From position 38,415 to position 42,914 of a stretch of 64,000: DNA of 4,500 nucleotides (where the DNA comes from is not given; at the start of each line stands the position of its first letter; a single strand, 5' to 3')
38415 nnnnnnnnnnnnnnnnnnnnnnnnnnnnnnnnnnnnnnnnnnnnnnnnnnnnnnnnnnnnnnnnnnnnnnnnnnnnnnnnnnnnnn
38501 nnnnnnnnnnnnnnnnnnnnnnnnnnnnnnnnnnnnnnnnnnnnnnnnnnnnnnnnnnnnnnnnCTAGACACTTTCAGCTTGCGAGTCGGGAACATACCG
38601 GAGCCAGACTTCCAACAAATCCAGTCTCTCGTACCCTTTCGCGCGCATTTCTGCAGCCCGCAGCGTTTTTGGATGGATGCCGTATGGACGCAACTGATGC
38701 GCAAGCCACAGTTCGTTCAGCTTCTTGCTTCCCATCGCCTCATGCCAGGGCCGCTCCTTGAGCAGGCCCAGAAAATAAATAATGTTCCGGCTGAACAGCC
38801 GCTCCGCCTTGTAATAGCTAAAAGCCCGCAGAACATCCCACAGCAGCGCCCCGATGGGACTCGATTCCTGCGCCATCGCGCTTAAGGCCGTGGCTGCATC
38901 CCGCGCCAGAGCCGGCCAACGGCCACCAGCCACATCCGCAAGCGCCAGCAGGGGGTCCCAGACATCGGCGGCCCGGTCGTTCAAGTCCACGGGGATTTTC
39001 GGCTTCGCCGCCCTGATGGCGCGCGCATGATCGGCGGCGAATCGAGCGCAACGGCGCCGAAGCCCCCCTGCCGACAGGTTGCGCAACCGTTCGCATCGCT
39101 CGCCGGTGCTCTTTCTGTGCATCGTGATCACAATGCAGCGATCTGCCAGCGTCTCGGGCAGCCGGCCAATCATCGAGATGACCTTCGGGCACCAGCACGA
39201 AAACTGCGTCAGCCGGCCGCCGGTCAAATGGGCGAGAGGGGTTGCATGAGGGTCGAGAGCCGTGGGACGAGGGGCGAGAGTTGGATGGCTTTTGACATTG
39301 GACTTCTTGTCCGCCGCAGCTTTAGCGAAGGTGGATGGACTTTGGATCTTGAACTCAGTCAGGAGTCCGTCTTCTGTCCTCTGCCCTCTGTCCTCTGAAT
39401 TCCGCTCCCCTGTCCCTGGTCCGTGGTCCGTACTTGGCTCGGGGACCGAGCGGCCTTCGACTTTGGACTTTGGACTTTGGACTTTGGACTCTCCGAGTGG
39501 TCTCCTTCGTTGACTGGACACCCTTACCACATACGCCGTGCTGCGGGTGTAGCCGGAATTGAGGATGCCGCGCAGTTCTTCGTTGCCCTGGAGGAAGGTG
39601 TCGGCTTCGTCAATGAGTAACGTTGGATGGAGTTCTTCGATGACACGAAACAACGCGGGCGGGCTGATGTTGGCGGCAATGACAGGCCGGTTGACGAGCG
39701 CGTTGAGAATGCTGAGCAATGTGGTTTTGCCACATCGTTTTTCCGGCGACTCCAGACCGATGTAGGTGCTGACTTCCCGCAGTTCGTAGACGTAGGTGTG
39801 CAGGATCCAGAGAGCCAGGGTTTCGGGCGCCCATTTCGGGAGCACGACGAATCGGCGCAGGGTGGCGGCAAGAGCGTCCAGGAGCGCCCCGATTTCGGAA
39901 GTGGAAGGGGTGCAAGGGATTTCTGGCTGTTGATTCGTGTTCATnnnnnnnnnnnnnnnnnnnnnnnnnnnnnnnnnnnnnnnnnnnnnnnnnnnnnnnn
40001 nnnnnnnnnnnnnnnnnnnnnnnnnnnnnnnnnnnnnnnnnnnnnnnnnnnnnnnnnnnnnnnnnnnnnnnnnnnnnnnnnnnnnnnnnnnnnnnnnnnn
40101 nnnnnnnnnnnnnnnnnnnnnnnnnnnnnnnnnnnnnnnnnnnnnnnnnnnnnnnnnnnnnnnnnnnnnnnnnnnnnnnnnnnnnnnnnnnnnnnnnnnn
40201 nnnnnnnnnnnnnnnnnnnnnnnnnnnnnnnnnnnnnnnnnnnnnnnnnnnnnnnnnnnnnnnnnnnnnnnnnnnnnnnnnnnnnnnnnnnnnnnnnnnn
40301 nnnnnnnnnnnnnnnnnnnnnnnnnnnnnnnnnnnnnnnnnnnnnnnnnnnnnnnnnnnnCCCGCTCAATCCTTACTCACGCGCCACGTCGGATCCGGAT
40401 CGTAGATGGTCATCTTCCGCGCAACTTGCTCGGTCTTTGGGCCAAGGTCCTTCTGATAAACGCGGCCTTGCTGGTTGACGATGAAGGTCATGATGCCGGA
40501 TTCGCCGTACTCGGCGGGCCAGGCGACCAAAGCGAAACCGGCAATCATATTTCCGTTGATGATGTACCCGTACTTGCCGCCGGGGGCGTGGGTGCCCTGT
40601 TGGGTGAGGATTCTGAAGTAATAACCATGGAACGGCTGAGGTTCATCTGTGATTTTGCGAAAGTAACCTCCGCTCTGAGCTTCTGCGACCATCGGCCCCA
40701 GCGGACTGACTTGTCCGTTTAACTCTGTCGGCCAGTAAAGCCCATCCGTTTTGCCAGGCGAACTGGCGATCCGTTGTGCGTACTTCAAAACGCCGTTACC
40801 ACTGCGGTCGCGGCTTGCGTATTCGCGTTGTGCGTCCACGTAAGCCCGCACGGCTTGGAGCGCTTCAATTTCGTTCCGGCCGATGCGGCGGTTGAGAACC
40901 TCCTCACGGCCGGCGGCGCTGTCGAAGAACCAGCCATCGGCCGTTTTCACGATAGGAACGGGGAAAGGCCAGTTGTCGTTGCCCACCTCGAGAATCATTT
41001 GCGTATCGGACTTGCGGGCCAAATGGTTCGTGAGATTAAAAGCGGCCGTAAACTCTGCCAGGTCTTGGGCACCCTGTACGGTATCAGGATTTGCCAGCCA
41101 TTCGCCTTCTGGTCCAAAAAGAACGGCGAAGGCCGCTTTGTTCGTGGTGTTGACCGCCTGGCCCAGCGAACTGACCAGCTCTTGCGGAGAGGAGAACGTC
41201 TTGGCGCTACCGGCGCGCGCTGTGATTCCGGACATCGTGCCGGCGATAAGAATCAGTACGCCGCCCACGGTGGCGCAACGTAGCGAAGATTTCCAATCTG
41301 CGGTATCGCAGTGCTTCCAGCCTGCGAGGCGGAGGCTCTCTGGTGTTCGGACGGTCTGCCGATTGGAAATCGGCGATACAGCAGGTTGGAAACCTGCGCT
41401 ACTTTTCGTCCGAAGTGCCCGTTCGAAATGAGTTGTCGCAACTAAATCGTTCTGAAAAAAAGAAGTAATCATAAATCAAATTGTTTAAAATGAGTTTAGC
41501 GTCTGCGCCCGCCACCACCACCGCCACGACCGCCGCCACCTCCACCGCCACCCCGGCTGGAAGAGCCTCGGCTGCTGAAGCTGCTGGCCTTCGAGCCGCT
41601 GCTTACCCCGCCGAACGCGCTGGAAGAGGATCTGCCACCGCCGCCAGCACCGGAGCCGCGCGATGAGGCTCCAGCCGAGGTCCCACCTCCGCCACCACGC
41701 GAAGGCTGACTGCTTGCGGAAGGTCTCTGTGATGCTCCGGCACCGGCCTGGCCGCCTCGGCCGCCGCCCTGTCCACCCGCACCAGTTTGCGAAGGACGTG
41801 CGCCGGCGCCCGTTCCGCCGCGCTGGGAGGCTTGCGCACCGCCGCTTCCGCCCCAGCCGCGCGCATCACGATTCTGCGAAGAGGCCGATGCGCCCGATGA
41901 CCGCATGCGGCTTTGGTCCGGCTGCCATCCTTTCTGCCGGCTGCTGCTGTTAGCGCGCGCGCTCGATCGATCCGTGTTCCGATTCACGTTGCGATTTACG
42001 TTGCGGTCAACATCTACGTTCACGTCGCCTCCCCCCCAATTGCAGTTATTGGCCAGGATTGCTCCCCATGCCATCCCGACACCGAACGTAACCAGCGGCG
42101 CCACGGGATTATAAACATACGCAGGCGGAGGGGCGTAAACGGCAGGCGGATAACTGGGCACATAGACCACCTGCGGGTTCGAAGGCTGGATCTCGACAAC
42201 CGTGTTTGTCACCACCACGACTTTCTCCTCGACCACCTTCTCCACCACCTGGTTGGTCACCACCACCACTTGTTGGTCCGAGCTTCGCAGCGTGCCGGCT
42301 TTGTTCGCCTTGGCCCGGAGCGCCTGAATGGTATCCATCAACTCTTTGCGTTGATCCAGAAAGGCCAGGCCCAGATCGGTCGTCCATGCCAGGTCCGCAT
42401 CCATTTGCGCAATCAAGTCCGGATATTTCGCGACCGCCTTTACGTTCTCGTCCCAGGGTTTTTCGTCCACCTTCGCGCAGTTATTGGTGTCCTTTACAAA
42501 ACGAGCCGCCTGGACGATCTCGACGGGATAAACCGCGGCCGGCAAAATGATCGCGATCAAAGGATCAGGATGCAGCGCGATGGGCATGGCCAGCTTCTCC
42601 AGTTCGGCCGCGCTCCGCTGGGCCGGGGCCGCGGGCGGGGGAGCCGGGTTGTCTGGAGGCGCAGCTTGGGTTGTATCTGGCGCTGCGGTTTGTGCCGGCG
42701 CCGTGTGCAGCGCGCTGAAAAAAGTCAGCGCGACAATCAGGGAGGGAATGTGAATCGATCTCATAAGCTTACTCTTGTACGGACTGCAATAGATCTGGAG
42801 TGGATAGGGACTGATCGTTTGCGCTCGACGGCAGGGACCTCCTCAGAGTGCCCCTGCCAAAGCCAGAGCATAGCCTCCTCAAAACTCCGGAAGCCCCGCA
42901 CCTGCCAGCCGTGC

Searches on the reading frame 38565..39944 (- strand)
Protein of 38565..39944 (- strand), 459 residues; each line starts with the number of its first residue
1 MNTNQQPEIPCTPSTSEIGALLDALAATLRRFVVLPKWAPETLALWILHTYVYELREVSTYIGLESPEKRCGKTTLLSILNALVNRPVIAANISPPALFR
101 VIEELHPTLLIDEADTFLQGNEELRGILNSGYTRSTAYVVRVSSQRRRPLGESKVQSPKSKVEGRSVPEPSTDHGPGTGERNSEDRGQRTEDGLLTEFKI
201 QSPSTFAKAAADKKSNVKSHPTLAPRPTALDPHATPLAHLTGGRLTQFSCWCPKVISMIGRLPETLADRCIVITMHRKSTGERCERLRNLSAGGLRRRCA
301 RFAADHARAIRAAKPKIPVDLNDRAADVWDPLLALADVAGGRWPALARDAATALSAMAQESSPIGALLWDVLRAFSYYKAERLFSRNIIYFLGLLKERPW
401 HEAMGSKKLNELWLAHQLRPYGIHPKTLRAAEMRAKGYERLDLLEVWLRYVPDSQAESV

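Call 11: search_protein_families(library=pfam, proteins=[window:38565-39944:-], max_evalue=0.01)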
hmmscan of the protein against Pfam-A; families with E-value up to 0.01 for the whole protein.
window:38565-39944:- (459 aa): 1 family
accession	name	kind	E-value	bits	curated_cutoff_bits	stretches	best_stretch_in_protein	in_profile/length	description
PF12307.13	DUF3631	-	4.5e-39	134.9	24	1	275-450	2-182/182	Protein of unknown function (DUF3631)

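Call 15: search_protein_families(library=phrogs, proteins=[window:38565-39944:-], max_evalue=0.01)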
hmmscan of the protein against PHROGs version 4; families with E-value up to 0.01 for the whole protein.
window:38565-39944:- (459 aa): 0 families

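Call 49: search_protein_families(library=padloc, proteins=[window:38565-39944:-], max_evalue=0.01)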
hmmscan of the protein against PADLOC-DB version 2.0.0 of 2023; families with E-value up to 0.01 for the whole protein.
window:38565-39944:- (459 aa): 0 families

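Call 50: search_protein_families(library=ncbifam, proteins=[window:38565-39944:-], max_evalue=0.01)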
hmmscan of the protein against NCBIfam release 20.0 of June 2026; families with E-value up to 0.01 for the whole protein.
window:38565-39944:- (459 aa): 0 families

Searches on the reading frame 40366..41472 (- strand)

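Call 14: search_protein_families(library=pfam, proteins=[window:40366-41472:-], max_evalue=0.01)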
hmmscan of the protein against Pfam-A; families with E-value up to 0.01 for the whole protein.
window:40366-41472:- (368 aa): 1 family
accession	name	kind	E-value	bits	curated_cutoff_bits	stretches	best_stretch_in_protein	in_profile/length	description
PF11453.13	DUF2950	-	6.4e-111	370.3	20.2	1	91-364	2-272/274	Protein of unknown function (DUF2950)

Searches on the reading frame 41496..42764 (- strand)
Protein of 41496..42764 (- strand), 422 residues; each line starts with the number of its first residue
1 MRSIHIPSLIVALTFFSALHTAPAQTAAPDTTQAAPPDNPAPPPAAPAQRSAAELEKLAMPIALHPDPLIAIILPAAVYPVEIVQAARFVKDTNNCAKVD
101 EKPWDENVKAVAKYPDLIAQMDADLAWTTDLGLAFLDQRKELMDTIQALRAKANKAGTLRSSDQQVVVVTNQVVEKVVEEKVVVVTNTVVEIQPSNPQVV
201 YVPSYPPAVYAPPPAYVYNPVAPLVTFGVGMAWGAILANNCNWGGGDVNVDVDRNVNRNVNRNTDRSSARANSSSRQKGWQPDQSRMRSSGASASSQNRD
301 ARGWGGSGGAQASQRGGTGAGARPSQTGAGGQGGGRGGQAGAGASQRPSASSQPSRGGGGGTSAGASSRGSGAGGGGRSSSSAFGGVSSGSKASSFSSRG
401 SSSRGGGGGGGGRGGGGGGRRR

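Call 14: search_protein_families(library=pfam, proteins=[window:41496-42764:-], max_evalue=0.01)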
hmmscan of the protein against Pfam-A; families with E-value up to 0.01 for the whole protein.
window:41496-42764:- (422 aa): 1 family
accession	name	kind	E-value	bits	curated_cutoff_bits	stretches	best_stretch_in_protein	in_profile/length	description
PF11737.13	DUF3300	-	1.5e-46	159.1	25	1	52-266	2-219/227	Protein of unknown function (DUF3300)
